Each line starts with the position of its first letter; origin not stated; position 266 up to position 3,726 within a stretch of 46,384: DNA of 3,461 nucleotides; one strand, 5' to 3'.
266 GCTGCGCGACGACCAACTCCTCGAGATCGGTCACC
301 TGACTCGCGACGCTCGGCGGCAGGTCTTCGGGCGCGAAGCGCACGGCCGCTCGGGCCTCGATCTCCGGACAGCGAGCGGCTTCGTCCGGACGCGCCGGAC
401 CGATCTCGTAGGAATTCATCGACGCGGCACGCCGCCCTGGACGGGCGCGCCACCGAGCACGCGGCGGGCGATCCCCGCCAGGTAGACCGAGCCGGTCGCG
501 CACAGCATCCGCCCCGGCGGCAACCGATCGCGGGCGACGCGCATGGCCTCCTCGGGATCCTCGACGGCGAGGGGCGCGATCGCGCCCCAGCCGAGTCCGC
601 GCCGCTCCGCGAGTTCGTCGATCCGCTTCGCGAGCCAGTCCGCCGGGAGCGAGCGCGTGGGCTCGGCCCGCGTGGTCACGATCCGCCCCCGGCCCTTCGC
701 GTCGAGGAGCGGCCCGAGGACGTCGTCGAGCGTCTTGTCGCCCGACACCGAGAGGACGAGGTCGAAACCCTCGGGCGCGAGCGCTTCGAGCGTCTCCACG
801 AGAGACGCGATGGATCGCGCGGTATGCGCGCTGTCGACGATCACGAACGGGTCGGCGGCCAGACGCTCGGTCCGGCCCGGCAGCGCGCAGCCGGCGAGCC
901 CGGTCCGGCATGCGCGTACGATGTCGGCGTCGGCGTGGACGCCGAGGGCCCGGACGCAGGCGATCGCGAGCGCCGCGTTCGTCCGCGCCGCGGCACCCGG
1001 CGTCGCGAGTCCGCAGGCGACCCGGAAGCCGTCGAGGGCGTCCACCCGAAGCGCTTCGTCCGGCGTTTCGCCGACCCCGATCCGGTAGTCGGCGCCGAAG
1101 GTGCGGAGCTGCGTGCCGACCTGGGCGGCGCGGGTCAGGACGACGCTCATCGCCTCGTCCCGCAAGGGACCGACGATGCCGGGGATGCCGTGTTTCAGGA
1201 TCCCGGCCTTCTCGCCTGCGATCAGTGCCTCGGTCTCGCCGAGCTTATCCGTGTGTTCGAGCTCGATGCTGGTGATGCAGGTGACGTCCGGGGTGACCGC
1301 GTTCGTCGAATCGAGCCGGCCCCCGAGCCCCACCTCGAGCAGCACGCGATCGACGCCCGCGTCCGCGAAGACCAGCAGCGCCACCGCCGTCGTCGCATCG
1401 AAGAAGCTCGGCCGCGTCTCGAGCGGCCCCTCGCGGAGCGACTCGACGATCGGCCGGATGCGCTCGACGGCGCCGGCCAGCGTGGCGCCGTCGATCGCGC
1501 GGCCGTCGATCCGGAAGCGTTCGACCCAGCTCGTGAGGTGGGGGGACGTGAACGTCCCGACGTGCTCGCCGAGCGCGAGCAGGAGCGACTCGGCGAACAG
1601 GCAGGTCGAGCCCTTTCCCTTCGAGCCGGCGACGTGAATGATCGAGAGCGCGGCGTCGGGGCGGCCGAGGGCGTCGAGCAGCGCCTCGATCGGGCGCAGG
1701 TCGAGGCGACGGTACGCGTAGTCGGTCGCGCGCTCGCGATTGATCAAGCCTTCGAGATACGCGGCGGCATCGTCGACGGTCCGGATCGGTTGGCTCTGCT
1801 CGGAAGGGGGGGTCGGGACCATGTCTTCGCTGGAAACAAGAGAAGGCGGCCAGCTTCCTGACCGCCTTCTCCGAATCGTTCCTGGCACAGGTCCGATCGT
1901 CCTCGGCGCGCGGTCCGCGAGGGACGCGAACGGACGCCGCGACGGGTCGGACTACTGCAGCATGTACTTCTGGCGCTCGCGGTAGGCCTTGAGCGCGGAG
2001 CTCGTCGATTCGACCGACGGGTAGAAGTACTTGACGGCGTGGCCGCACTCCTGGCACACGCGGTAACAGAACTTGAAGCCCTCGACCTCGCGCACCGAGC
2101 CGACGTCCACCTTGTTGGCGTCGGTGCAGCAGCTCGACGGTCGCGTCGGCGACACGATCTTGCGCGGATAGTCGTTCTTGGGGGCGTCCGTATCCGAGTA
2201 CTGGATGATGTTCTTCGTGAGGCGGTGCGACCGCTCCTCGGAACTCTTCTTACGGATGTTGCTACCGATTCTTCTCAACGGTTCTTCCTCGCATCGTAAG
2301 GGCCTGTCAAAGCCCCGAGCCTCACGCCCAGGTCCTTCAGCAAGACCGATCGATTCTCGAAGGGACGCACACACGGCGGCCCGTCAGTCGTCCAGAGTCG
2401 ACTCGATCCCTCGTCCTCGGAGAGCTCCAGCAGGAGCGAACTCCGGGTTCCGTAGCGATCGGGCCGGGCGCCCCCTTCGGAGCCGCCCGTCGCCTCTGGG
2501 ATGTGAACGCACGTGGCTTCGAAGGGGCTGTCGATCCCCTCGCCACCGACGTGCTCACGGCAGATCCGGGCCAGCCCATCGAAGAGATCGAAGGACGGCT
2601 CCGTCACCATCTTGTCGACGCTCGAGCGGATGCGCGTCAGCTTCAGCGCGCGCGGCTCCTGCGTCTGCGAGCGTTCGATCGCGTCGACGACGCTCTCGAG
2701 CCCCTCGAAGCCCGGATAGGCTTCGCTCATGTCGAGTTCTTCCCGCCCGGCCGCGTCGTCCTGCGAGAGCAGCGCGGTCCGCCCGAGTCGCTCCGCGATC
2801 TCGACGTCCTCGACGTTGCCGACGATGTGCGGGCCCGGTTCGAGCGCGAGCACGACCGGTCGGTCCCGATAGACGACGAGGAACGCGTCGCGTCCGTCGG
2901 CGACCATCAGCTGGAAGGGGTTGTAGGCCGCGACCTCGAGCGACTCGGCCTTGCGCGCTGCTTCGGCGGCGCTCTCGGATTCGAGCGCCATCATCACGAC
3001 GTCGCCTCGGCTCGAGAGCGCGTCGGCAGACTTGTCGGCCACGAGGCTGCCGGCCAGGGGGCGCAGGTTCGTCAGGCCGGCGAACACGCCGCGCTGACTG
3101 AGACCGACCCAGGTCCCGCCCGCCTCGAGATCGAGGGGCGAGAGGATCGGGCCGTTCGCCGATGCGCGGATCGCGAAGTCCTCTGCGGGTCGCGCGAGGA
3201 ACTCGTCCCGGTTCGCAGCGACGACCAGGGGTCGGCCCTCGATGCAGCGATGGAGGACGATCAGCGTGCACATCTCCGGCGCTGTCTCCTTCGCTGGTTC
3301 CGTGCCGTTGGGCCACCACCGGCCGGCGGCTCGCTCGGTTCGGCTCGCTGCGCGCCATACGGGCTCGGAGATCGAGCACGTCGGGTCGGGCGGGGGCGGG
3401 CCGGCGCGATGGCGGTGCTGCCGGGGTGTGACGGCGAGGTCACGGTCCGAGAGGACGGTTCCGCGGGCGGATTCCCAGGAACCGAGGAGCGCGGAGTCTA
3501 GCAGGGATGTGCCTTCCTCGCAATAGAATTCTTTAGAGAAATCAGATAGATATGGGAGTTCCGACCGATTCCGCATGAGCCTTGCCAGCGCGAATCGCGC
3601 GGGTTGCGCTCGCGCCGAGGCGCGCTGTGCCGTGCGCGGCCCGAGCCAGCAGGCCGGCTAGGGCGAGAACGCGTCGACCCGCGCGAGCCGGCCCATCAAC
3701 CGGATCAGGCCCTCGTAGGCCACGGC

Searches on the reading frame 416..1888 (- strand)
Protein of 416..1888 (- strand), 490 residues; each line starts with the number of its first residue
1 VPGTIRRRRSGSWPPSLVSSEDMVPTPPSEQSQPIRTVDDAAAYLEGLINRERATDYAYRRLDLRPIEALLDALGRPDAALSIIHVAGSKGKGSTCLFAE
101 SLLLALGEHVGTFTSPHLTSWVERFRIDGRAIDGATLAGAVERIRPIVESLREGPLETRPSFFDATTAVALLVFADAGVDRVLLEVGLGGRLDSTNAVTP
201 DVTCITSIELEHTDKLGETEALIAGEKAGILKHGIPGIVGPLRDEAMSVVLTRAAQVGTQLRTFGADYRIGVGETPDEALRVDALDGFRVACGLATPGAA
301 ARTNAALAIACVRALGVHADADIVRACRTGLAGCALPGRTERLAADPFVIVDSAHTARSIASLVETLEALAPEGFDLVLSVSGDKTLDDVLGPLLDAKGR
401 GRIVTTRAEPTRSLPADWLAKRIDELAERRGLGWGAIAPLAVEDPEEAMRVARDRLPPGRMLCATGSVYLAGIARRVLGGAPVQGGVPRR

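Call 61: search_protein_families(library=pfam, proteins=[window:416-1888:-], max_evalue=0.0001)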
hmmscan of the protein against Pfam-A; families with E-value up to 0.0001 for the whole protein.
window:416-1888:- (490 aa): 2 families
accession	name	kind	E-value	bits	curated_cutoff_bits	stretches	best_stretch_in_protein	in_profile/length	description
PF02875.26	Mur_ligase_C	-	4.3e-09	37.7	28.4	1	338-467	1-126/127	Mur ligase, glutamate ligase domain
PF08245.18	Mur_ligase_M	-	6.1e-07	30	24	1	86-311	1-199/200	Mur ligase middle domain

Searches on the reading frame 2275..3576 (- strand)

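Call 61: search_protein_families(library=pfam, proteins=[window:2275-3576:-], max_evalue=0.0001)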
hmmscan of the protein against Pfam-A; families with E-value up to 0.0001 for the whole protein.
window:2275-3576:- (433 aa): 1 family
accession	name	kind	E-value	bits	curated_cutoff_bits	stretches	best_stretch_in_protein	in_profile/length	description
PF05742.17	TANGO2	-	1.2e-25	91.5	22.6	1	102-256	1-157/257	Transport and Golgi organisation 2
